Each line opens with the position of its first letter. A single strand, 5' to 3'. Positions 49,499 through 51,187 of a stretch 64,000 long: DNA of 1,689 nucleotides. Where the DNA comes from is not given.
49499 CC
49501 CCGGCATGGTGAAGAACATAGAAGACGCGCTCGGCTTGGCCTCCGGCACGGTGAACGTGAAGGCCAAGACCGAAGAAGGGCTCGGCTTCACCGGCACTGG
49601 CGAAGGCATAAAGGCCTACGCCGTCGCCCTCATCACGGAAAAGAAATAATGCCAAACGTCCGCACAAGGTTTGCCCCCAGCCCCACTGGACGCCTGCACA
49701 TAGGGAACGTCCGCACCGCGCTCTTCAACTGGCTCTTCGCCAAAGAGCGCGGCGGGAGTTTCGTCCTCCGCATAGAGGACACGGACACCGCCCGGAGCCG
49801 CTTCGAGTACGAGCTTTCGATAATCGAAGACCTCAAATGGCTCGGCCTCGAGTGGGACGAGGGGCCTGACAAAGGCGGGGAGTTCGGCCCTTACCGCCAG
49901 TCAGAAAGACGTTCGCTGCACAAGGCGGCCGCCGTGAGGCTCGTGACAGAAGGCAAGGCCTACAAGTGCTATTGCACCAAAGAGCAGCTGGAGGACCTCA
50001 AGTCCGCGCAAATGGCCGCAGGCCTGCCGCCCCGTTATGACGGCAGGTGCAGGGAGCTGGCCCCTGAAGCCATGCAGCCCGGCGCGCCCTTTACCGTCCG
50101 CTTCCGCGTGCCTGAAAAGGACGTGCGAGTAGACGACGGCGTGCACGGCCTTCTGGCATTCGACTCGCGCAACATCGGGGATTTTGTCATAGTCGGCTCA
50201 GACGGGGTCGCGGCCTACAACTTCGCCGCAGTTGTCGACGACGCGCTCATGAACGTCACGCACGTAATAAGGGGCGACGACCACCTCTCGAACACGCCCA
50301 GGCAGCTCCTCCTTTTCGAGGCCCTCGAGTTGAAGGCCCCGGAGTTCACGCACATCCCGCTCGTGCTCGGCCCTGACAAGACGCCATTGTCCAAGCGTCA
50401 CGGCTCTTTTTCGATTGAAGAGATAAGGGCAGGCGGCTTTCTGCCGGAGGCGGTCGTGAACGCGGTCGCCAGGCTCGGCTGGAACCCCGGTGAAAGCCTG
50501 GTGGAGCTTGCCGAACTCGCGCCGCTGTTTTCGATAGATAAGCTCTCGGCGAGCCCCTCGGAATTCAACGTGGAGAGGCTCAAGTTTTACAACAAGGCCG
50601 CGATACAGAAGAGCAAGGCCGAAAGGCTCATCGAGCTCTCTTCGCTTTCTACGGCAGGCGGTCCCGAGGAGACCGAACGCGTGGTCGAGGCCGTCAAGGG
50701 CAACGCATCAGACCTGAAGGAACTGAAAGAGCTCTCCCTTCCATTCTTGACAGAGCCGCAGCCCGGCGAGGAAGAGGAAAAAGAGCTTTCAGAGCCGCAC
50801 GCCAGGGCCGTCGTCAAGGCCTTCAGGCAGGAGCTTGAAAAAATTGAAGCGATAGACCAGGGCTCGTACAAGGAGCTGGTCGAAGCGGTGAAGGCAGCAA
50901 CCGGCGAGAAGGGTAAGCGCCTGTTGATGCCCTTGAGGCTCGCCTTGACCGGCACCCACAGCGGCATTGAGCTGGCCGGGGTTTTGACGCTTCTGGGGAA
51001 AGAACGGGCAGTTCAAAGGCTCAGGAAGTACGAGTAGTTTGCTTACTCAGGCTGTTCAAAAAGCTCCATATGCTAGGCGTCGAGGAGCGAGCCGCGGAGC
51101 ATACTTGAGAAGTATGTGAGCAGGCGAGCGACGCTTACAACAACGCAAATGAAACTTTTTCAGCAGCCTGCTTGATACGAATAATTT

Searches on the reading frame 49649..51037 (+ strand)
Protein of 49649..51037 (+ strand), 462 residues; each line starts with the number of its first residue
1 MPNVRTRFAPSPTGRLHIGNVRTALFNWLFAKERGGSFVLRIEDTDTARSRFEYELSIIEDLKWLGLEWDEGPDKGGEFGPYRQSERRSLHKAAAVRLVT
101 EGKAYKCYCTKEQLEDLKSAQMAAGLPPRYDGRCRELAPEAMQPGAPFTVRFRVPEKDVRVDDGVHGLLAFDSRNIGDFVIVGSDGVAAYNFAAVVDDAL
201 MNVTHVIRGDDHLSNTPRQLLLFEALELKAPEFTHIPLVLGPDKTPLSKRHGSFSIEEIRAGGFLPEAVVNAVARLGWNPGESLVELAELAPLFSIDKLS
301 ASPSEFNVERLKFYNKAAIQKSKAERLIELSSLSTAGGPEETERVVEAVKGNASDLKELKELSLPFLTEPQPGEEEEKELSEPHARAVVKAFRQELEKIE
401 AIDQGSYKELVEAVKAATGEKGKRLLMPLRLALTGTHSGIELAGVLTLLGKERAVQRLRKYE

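Call 14: search_protein_families(library=ncbifam, proteins=[window:49649-51037:+])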
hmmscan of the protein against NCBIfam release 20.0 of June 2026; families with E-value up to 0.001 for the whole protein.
window:49649-51037:+ (462 aa): 10 families
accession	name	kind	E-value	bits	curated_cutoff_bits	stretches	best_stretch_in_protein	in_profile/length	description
TIGR00464.1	gltX_bact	equivalog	7.3e-145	483.5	289.95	1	4-460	2-465/470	glutamate--tRNA ligase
NF004315.1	PRK05710.1-4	equivalog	1e-74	251.4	250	1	6-272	1-273/274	tRNA glutamyl-Q(34) synthetase GluQRS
TIGR03838.1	queuosine_YadB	equivalog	1e-73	248.1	276.7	1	5-268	2-251/272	tRNA glutamyl-Q(34) synthetase GluQRS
NF004314.0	PRK05710.1-3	equivalog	7.3e-69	232.4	256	1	4-283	7-265/297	tRNA glutamyl-Q(34) synthetase GluQRS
NF004313.0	PRK05710.1-2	equivalog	2.8e-53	181.1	380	1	3-267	4-262/299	tRNA glutamyl-Q(34) synthetase GluQRS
NF003169.0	PRK04156.1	equivalog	4.4e-39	134.6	516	2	3-123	101-214/567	glutamate--tRNA ligase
NF004312.0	PRK05710.1-1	equivalog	1.1e-38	133.4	453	1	6-253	16-243/306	tRNA glutamyl-Q(34) synthetase GluQRS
TIGR00463.1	gltX_arch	equivalog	1.3e-32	113.1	401.75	2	3-120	93-201/560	glutamate--tRNA ligase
NF011291.0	PRK14703.1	equivalog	4.6e-20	71.5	681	1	2-136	30-156/769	glutamine--tRNA ligase/YqeY domain fusion protein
TIGR00440.1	glnS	equivalog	1.7e-17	63.5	425.8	1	4-130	1-119/524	glutamine--tRNA ligase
